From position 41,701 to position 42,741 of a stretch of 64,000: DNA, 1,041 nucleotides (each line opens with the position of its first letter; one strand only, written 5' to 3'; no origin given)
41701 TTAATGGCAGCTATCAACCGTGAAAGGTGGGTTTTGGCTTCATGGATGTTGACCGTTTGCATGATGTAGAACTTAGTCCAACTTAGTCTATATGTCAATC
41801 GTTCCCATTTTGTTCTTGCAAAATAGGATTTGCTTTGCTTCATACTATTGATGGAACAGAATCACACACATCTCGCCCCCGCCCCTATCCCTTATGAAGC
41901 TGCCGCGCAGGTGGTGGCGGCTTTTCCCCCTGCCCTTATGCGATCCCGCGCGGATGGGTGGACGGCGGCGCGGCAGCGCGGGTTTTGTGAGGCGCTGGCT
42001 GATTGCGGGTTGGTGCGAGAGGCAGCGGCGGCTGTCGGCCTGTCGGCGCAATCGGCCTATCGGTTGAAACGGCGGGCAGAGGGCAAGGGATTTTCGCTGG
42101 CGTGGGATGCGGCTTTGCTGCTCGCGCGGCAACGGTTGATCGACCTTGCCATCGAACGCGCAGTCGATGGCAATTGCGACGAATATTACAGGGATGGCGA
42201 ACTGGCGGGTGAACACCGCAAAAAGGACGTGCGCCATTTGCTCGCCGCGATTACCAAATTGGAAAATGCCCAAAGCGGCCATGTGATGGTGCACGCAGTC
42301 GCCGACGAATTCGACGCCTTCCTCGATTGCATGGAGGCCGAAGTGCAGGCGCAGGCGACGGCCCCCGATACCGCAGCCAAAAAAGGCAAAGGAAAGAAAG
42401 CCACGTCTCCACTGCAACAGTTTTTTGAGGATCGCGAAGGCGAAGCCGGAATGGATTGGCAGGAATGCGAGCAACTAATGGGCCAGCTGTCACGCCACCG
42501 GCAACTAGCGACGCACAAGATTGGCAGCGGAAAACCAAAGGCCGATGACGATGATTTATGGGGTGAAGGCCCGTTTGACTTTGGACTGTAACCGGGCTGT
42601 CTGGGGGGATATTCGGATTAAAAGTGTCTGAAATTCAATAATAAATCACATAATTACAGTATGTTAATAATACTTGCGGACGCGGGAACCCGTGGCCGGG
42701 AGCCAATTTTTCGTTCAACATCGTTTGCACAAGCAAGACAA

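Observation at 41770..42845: LexA-boxed orphan terminase-small-subunit-like gene with a downstream phased repeat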

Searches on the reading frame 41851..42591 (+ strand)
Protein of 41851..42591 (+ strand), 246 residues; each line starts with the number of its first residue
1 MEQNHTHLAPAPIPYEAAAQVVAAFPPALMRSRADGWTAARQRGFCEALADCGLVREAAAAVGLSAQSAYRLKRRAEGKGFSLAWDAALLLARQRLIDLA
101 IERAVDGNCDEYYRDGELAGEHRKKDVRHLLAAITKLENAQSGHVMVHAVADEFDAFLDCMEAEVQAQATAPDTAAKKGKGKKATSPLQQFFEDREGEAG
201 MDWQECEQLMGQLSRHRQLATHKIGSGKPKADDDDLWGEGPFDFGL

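Call 3: search_protein_families(library=pfam, proteins=[window:41851-42591:+], max_evalue=1)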
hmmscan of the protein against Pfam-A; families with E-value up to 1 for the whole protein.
window:41851-42591:+ (246 aa): 3 families
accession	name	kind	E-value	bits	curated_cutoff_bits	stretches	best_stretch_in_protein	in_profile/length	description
PF13518.12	HTH_28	-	0.00065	20.2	25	1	48-81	8-41/52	Helix-turn-helix domain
PF13551.12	HTH_29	-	0.0071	16.9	28.1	1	46-80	4-40/64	Winged helix-turn helix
PF13384.12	HTH_23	-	0.075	13.3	24.6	1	55-81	20-46/50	Homeodomain-like domain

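Call 6: search_protein_families(library=phrogs, proteins=[window:41851-42591:+], max_evalue=1)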
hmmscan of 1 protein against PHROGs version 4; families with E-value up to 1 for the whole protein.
window:41851-42591:+ (246 aa): 6 families
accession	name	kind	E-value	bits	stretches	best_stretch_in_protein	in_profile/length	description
phrog_4044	-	head and packaging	6.3e-07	30.1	1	37-125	24-111/180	terminase small subunit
phrog_17390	-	unknown function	0.063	14.1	1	40-71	5-36/69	-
phrog_3034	-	unknown function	0.11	13.8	1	159-221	47-109/117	-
phrog_4102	-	head and packaging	0.12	13.6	1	33-79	11-57/166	terminase small subunit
phrog_35463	-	unknown function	0.22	11.6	1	157-223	280-345/433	-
phrog_30142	-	unknown function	0.87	10.7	0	168-205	118-155/173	-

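Call 7: search_protein_families(library=ncbifam, proteins=[window:41851-42591:+], max_evalue=1)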
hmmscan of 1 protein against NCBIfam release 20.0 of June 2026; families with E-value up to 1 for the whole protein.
window:41851-42591:+ (246 aa): 0 families

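Call 8: find_homologous_proteins(query=window:41851-42591:+)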
Query window:41851-42591:+ (246 aa): 89 proteins with E <= 0.001 among 7271 candidates.
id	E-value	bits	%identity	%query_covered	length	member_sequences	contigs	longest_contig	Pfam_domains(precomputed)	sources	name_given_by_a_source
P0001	2.5e-160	550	100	100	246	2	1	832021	-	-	-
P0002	4.9e-108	379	73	94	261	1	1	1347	-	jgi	jgi:hypothetical protein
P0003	1.1e-84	302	60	99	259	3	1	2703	-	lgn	-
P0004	5.3e-81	290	58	100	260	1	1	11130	-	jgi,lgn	jgi:hypothetical protein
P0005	2.3e-77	278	55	99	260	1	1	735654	-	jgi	jgi:hypothetical protein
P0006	3.4e-77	278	60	88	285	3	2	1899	-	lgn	-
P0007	1.5e-75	272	60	89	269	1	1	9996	-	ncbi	-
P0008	8.8e-75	270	55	91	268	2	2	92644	-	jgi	jgi:hypothetical protein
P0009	8.8e-74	266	58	83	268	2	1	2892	-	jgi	jgi:hypothetical protein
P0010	4.0e-72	261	53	100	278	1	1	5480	-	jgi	jgi:hypothetical protein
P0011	1.8e-60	223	53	89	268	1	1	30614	-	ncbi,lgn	-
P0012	2.7e-60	222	51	97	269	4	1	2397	-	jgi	jgi:hypothetical protein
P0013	7.3e-60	221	51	93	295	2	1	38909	-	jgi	jgi:hypothetical protein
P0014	3.1e-58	216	50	92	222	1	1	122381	-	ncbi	-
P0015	3.2e-58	215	49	95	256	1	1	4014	-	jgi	jgi:hypothetical protein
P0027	1.2e-49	187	44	89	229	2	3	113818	-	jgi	jgi:hypothetical protein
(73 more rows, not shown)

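Call 10: find_related_loci(query=A1, collection=genome_contigs, flank=4000)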
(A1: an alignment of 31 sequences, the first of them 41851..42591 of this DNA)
Query A1 (246 aa) in genome_contigs; peptide patterns used: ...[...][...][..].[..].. (x = any residue, [..] = any of these).
599 stretches matched a pattern (row limit reached: there are more); 551 encode a relative of the query (tblastn E <= 1e-3); the best 80 are kept; 80 distinct loci.
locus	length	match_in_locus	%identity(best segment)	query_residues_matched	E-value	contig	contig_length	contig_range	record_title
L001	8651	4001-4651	53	1-220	7e-60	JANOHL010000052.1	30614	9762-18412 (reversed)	MAG: Sphingomonadales bacterium isolate SOY_63_metabat_468 SOY_63_k141_273645, whole genome shotgun sequence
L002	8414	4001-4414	47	24-162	2e-34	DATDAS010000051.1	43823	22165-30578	MAG TPA_asm: Allosphingosinicella sp. isolate SMAG_U102 k141_2412306, whole genome shotgun sequence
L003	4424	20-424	55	33-166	6e-33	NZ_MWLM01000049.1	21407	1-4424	Novosphingobium sp. B 225 MNBBLIKP_49, whole genome shotgun sequence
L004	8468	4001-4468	50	6-168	4e-31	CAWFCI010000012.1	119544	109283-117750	MAG: uncultured Alphaproteobacteria bacterium isolate MFD04651.bin.2.165 genome assembly, contig: contig_37941, whole ge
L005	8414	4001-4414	45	24-162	1e-30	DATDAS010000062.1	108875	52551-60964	MAG TPA_asm: Allosphingosinicella sp. isolate SMAG_U102 k141_2832856, whole genome shotgun sequence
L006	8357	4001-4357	50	25-143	9e-31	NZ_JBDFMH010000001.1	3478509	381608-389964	Sphingomonas sp. 1P06PA contig_1, whole genome shotgun sequence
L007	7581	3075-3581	41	1-162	1e-29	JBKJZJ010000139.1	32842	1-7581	MAG: Allosphingosinicella sp. isolate swi_bin.235 S1Ck127_6024608_flag_0_multi_8.9976_len_32842, whole genome shotgun se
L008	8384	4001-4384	50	17-148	6e-29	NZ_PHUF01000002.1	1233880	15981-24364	Novosphingobium kunmingense strain CGMCC 1.12274 Ga0171596_101, whole genome shotgun sequence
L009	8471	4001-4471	41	5-163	3e-29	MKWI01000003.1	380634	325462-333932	MAG: Sphingobium sp. 66-54 SCNpilot_expt_1000_bf_scaffold_130, whole genome shotgun sequence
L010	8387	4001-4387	51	8-136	4e-29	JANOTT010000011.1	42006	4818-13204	MAG: Novosphingobium sp. isolate VAR_39_metabat_250 VAR_39_k141_5813392, whole genome shotgun sequence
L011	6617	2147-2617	44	4-167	3e-29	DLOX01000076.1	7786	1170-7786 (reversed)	MAG TPA_asm: Sphingomonadales bacterium UBA7473 UBA7473_contig_14794, whole genome shotgun sequence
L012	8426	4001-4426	46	30-162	2e-28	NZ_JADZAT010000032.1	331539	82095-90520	MAG: Novosphingobium sp. isolate SJ636 c_000001896693, whole genome shotgun sequence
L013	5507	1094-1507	43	25-157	4e-28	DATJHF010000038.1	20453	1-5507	MAG TPA_asm: Sphingomicrobium sp. isolate SMAG_U15505 k141_12653234, whole genome shotgun sequence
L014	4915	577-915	52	30-147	6e-28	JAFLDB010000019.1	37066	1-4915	MAG: Sphingomonadales bacterium isolate UWPOB_SPHING2 gnl_X_LDJEEBND_19, whole genome shotgun sequence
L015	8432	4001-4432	44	8-151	5e-28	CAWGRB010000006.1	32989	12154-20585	MAG: uncultured Alphaproteobacteria bacterium isolate MFD08353.bin.2.20 genome assembly, contig: contig_13197, whole gen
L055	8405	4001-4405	44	1-134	3e-24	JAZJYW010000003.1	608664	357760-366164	MAG: Pseudomonadota bacterium isolate ADI_H1L3_4_122_18_3-bin023_1 ADIH1L34_B023_1_000000000003, whole genome shotgun se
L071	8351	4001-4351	44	12-131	2e-23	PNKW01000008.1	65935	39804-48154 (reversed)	MAG: Erythrobacter sp. isolate PB2.004 PB2_1000259_65935, whole genome shotgun sequence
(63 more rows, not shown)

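Call 16: predict_structure(alignment_id=A1)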
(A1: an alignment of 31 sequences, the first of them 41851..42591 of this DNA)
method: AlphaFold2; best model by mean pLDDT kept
length: 246 residues; sequences in the alignment: 31
mean_pLDDT: 82.6   pTM: 0.71
mean pLDDT of the five models: 82.6, 81.7, 80.2, 75.6, 75.0
residues with pLDDT >= 90: 103; 70-90: 90; 50-70: 49; < 50: 4
segments of 3 or more residues with pLDDT < 50: none
pLDDT, mean of each block of 10 residues (from residue 1): 66 78 74 82 97 97 97 91 95 93 83 95 81 88 82 96 90 72 88 85 83 76 60 53 48
secondary structure, 60 per line:
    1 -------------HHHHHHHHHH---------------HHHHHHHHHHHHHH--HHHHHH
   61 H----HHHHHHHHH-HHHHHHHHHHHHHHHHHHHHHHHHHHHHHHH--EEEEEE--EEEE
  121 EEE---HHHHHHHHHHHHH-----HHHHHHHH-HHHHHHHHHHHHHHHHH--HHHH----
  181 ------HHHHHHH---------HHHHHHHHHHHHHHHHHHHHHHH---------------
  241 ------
elements in order: H14-23 H39-52 H55-61 H66-74 H76-106 E109-114 E117-123 H127-139 H145-152 H154-170 H173-176 H187-193 H203-225

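Call 19: fold_search(model_id=the predicted structure, library=pdb)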
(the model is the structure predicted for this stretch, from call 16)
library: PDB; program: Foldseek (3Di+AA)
matches with E <= 10: 131; with E <= 0.001: 0
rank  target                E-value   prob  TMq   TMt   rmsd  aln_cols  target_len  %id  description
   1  2vkv                  5.3e-01  0.13  0.15  0.18  20.4       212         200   14  TetR (BD) variant L17G with reverse phenotype (released 2008-07-08)
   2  3pas_B                6.5e-01  0.08  0.13  0.16  17.0       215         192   13  Crystal structure of a TetR family transcription regulator (Maqu_1417) from MARINOBACTER AQUAEOLEI VT8 at 1.90 A resol (released 2010-11-17)
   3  6rbm                  6.8e-01  0.08  0.15  0.16  20.0       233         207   13  TETR(D) E147A MUTANT IN COMPLEX WITH MINOCYCLINE AND MAGNESIUM (released 2019-08-21)
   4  2xb5                  1.1e+00  0.06  0.13  0.15  20.9       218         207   12  Tet repressor (class D) in complex with 7-Iodotetracycline (released 2010-10-06)
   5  2ns8_B                1.3e+00  0.06  0.14  0.16  20.7       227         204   12  How an in vitro selected peptide mimics the antibiotic tetracycline to induce TET repressor (released 2007-07-24)
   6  4gck_A                1.3e+00  0.06  0.13  0.17  16.2       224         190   13  structure of no-dna complex (released 2013-06-19)
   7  3pas_C                1.4e+00  0.09  0.17  0.20  20.2       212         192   19  Crystal structure of a TetR family transcription regulator (Maqu_1417) from MARINOBACTER AQUAEOLEI VT8 at 1.90 A resol (released 2010-11-17)
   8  9dt4_B                1.4e+00  0.06  0.14  0.17  19.7       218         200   10  Crystal structure of the engineered sulfonylurea repressor CsR (L4.2-20), apo form (released 2025-10-08)
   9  7uj2_A                1.6e+00  0.06  0.14  0.18  21.7       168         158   14  OspC Type B (released 2023-04-05)
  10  6o6p_B                1.9e+00  0.05  0.12  0.15  16.0       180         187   14  Structure of the regulator FasR from Mycobacterium tuberculosis in complex with DNA (released 2020-03-11)
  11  2xpu                  2.2e+00  0.05  0.15  0.18  22.2       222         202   13  TetR(D) in complex with anhydrotetracycline. (released 2011-09-07)
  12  2fj1                  2.2e+00  0.03  0.13  0.14  20.2       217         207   13  Crystal Structure Analysis of Tet Repressor (class D) in Complex with 7-Chlortetracycline-Nickel(II) (released 2007-01-09)
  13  3pas_A                2.5e+00  0.05  0.14  0.17  19.9       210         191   18  Crystal structure of a TetR family transcription regulator (Maqu_1417) from MARINOBACTER AQUAEOLEI VT8 at 1.90 A resol (released 2010-11-17)
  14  6rgx_A                2.5e+00  0.04  0.14  0.15  20.3       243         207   10  TETR(D) N82A MUTANT IN COMPLEX WITH DOXYCYCLINE AND MAGNESIUM (released 2019-08-21)
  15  9c24_C                2.6e+00  0.06  0.17  0.23  21.2       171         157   13  Fab F946 in complex with OspCB (released 2025-08-27)
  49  3hef_B                5.4e+00  0.35  0.27  0.48   5.4       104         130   10  Crystal structure of the bacteriophage Sf6 terminase small subunit (released 2010-02-09)
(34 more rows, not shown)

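Call 21: search_solved_structures(query=A1, max_evalue=10, show_alignments=2)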
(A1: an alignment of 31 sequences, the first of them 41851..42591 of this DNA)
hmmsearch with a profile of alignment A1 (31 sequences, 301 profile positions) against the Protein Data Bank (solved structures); distinct sequences matched with E-value up to 10: 2.
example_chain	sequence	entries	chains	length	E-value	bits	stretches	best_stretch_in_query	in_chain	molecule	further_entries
1fiy_A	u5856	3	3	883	1.1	12.4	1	138-214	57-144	PHOSPHOENOLPYRUVATE CARBOXYLASE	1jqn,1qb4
7aoi_XJ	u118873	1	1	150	1.3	12.1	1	95-159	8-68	RNA uridylyltransferase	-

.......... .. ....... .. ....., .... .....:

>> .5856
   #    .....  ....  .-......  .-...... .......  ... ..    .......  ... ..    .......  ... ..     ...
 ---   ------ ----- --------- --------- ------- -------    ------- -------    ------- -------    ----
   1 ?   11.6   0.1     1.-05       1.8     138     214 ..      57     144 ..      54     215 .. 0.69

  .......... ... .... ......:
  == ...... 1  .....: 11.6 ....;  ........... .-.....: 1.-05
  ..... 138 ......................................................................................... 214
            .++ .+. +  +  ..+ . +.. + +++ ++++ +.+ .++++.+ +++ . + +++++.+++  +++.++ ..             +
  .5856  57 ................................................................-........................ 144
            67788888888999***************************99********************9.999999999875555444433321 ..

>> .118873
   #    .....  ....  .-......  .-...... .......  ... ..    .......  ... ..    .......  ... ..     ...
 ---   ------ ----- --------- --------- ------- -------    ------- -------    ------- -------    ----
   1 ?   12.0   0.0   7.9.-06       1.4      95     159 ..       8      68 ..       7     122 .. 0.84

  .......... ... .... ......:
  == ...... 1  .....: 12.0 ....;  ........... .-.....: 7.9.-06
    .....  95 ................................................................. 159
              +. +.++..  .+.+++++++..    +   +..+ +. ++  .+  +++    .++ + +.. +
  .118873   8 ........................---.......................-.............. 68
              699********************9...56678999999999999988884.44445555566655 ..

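Call 24: fold_search(model_id=the predicted structure, library=viral)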
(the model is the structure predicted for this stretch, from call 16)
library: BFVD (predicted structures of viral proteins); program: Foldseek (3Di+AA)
matches with E <= 10: 268; with E <= 0.001: 6
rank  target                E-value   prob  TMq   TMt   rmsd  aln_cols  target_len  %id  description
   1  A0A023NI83            7.2e-05  1.00  0.34  0.38  25.3       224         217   20  (no name in the UniProt tables at hand)
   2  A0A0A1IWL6            7.2e-05  1.00  0.31  0.42  21.6       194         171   22  Terminase small subunit [Pseudomonas phage vB_PaeS_PAO1_Ab18]
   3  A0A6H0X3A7            1.6e-04  1.00  0.33  0.42  21.8       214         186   20  (no name in the UniProt tables at hand)
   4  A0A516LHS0            2.9e-04  1.00  0.35  0.28  26.1       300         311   15  (no name in the UniProt tables at hand)
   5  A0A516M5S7            6.9e-04  1.00  0.31  0.32  22.5       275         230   16  (no name in the UniProt tables at hand)
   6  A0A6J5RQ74            7.3e-04  1.00  0.31  0.51  15.2       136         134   22  Terminase small subunit [uncultured Caudovirales phage]
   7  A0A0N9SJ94            1.7e-03  1.00  0.33  0.44  20.4       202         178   19  Putative small terminase [Pseudomonas phage POR1]
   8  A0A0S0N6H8            1.9e-03  1.00  0.31  0.27  21.2       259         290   16  Putative terminase small subunit [Pseudomonas phage PaMx28]
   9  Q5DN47                2.3e-03  1.00  0.31  0.36  19.1       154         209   17  Gp58 [Alphaproteobacteria phage PhiJL001]
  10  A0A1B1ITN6            2.7e-03  1.00  0.30  0.34  19.6       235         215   15  (no name in the UniProt tables at hand)
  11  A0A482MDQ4            8.7e-03  1.00  0.30  0.30  21.9       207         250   17  (no name in the UniProt tables at hand)
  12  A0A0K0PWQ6            1.6e-02  1.00  0.28  0.35  13.2       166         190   19  Terminase small subunit [Roseobacter phage RDJL Phi 2]
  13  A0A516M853            2.1e-02  0.99  0.30  0.38  18.7       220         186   14  (no name in the UniProt tables at hand)
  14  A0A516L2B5            6.2e-02  0.89  0.28  0.39  24.6       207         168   14  (no name in the UniProt tables at hand)
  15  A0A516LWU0            6.9e-02  0.93  0.26  0.40  19.3       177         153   15  (no name in the UniProt tables at hand)
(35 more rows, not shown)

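Call 27: find_related_loci(query=window:41851-42591:+, collection=metagenome_contigs, flank=3000)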
Query window:41851-42591:+ (246 aa) in metagenome_contigs; peptide patterns used: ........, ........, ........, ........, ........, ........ (x = any residue, [..] = any of these).
36 stretches matched a pattern, but none encodes a relative of the query by tblastn (E <= 1e-3).

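Call 28: find_related_loci(query=A1, collection=metagenome_contigs, flank=3000)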
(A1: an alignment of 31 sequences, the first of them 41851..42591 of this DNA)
Query A1 (246 aa) in metagenome_contigs; peptide patterns used: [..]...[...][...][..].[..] (x = any residue, [..] = any of these).
600 stretches matched a pattern (row limit reached: there are more); 416 encode a relative of the query (tblastn E <= 1e-3); the best 80 are kept; 80 distinct loci.
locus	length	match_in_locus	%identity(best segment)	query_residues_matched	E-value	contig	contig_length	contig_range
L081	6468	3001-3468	52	6-168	3e-32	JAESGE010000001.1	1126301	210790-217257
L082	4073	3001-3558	39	14-187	2e-30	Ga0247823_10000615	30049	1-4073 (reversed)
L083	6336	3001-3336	54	23-134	6e-30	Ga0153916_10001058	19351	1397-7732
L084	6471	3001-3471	41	5-163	1e-29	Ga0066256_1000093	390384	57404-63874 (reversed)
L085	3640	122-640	39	27-187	1e-28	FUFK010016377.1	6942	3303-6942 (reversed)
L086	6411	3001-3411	44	27-162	3e-28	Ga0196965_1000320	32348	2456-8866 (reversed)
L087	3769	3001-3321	53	25-131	3e-28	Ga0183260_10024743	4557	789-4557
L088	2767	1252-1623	45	22-145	4e-28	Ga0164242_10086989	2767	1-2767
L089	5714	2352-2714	48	22-142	9e-28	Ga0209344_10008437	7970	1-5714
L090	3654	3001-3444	40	9-166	7e-28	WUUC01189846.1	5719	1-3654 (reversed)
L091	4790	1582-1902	52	25-131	7e-28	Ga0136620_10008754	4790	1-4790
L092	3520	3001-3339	52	30-147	8e-28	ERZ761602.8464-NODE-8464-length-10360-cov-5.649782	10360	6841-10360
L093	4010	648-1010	48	22-142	9e-28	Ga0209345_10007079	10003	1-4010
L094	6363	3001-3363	47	22-142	3e-27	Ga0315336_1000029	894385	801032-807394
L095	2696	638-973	45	30-147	4e-27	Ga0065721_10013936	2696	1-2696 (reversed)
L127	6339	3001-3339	48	24-134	9e-24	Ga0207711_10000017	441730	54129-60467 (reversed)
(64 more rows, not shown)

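Call 45: find_encoding_contigs(protein=P0005, flank=3000, max_places=2)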
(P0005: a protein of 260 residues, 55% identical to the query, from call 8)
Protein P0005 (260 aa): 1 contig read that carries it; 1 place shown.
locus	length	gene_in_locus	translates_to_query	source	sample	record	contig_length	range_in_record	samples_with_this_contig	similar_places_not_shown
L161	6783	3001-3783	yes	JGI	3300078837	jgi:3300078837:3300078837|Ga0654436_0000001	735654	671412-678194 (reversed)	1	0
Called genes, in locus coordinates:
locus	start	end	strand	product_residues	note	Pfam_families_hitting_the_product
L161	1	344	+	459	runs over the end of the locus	PF14412:AHH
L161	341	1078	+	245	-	PF07791:Imm11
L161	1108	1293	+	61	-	-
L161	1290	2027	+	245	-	PF07791:Imm11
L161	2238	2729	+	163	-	-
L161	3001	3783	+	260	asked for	-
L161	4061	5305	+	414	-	PF01135:PCMT (faint), PF25371:DUF7884 (weak), PF02353:CMAS, PF13489:Methyltransf_23, PF08241:Methyltransf_11, PF08242:Methyltransf_12, PF13649:Methyltransf_25, PF13847:Methyltransf_31, +1 more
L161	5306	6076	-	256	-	PF13622:4HBT_3, PF20789:4HBT_3C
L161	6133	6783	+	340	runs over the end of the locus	PF12625:Arabinose_bd, PF12833:HTH_18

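Call 46: find_encoding_contigs(protein=P0008, flank=3000, max_places=2)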
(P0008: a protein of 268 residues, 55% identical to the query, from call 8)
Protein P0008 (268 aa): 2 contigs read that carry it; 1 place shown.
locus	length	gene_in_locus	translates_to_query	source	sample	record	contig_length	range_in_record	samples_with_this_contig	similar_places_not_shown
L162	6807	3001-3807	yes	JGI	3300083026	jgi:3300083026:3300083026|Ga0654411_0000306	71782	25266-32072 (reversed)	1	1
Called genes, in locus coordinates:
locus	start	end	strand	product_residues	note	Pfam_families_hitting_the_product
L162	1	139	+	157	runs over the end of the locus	-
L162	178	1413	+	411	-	PF21016:RlmN_N, PF04055:Radical_SAM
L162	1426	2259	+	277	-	PF00892:EamA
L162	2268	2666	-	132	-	PF01850:PIN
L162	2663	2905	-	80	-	PF02604:PhdYeFM_antitox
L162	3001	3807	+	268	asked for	-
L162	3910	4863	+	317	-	PF04279:IspA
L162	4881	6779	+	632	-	PF12625:Arabinose_bd, PF12833:HTH_18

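Call 47: find_encoding_contigs(protein=P0014, flank=3000, max_places=2)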
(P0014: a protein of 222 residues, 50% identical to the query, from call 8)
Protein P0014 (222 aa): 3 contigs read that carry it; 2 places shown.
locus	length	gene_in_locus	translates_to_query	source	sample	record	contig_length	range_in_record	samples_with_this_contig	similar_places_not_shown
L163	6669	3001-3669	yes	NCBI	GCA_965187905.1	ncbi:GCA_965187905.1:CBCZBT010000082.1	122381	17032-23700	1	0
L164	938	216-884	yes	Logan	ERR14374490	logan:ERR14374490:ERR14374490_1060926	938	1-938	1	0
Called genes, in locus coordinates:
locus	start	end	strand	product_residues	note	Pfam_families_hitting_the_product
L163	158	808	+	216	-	PF00300:His_Phos_1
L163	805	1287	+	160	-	-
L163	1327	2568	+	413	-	PF21016:RlmN_N, PF04055:Radical_SAM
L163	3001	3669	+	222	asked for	-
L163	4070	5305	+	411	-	PF25371:DUF7884 (faint), PF02353:CMAS, PF13489:Methyltransf_23, PF13847:Methyltransf_31, PF08241:Methyltransf_11, PF08242:Methyltransf_12, PF13649:Methyltransf_25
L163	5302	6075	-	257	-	PF13622:4HBT_3, PF20789:4HBT_3C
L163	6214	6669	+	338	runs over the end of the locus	PF12625:Arabinose_bd, PF00165:HTH_AraC (faint), PF12833:HTH_18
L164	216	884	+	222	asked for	-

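Call 49: find_encoding_contigs(protein=P0004, flank=3000, max_places=1)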
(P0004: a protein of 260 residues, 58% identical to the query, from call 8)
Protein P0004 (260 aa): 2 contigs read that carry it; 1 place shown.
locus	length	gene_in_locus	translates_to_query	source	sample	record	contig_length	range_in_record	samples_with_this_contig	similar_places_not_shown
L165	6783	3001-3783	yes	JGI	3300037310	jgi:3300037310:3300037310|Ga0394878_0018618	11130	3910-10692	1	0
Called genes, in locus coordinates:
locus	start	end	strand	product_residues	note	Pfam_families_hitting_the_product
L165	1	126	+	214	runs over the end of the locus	PF00300:His_Phos_1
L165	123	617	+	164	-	-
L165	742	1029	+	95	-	-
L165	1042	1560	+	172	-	-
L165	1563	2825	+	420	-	PF21016:RlmN_N, PF04055:Radical_SAM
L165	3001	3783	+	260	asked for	-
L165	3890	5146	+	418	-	PF25371:DUF7884, PF02353:CMAS, PF13489:Methyltransf_23, PF05175:MTS (weak), PF13847:Methyltransf_31, PF08241:Methyltransf_11, PF08242:Methyltransf_12, PF13649:Methyltransf_25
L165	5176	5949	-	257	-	PF13622:4HBT_3, PF20789:4HBT_3C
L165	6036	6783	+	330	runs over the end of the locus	PF12625:Arabinose_bd, PF12833:HTH_18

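Call 50: find_encoding_contigs(protein=P0007, flank=3000, max_places=1)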
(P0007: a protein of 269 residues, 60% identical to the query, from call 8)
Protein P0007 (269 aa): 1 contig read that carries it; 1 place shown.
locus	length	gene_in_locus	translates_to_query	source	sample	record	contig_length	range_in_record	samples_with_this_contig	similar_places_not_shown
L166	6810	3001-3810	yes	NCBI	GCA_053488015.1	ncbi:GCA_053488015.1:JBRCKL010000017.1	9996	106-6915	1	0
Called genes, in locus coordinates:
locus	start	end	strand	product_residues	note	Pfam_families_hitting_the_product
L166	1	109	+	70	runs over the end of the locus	?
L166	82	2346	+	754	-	-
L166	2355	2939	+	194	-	PF25084:LbH_EIF2B (faint), PF00132:Hexapep, PF25087:GMPPB_C (faint)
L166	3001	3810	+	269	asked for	-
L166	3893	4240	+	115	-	PF03960:ArsC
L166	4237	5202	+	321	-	PF12146:Hydrolase_4, PF00561:Abhydrolase_1, PF12695:Abhydrolase_5 (faint), PF12697:Abhydrolase_6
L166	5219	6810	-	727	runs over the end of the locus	PF08448:PAS_4, PF13426:PAS_9, PF00990:GGDEF, PF00563:EAL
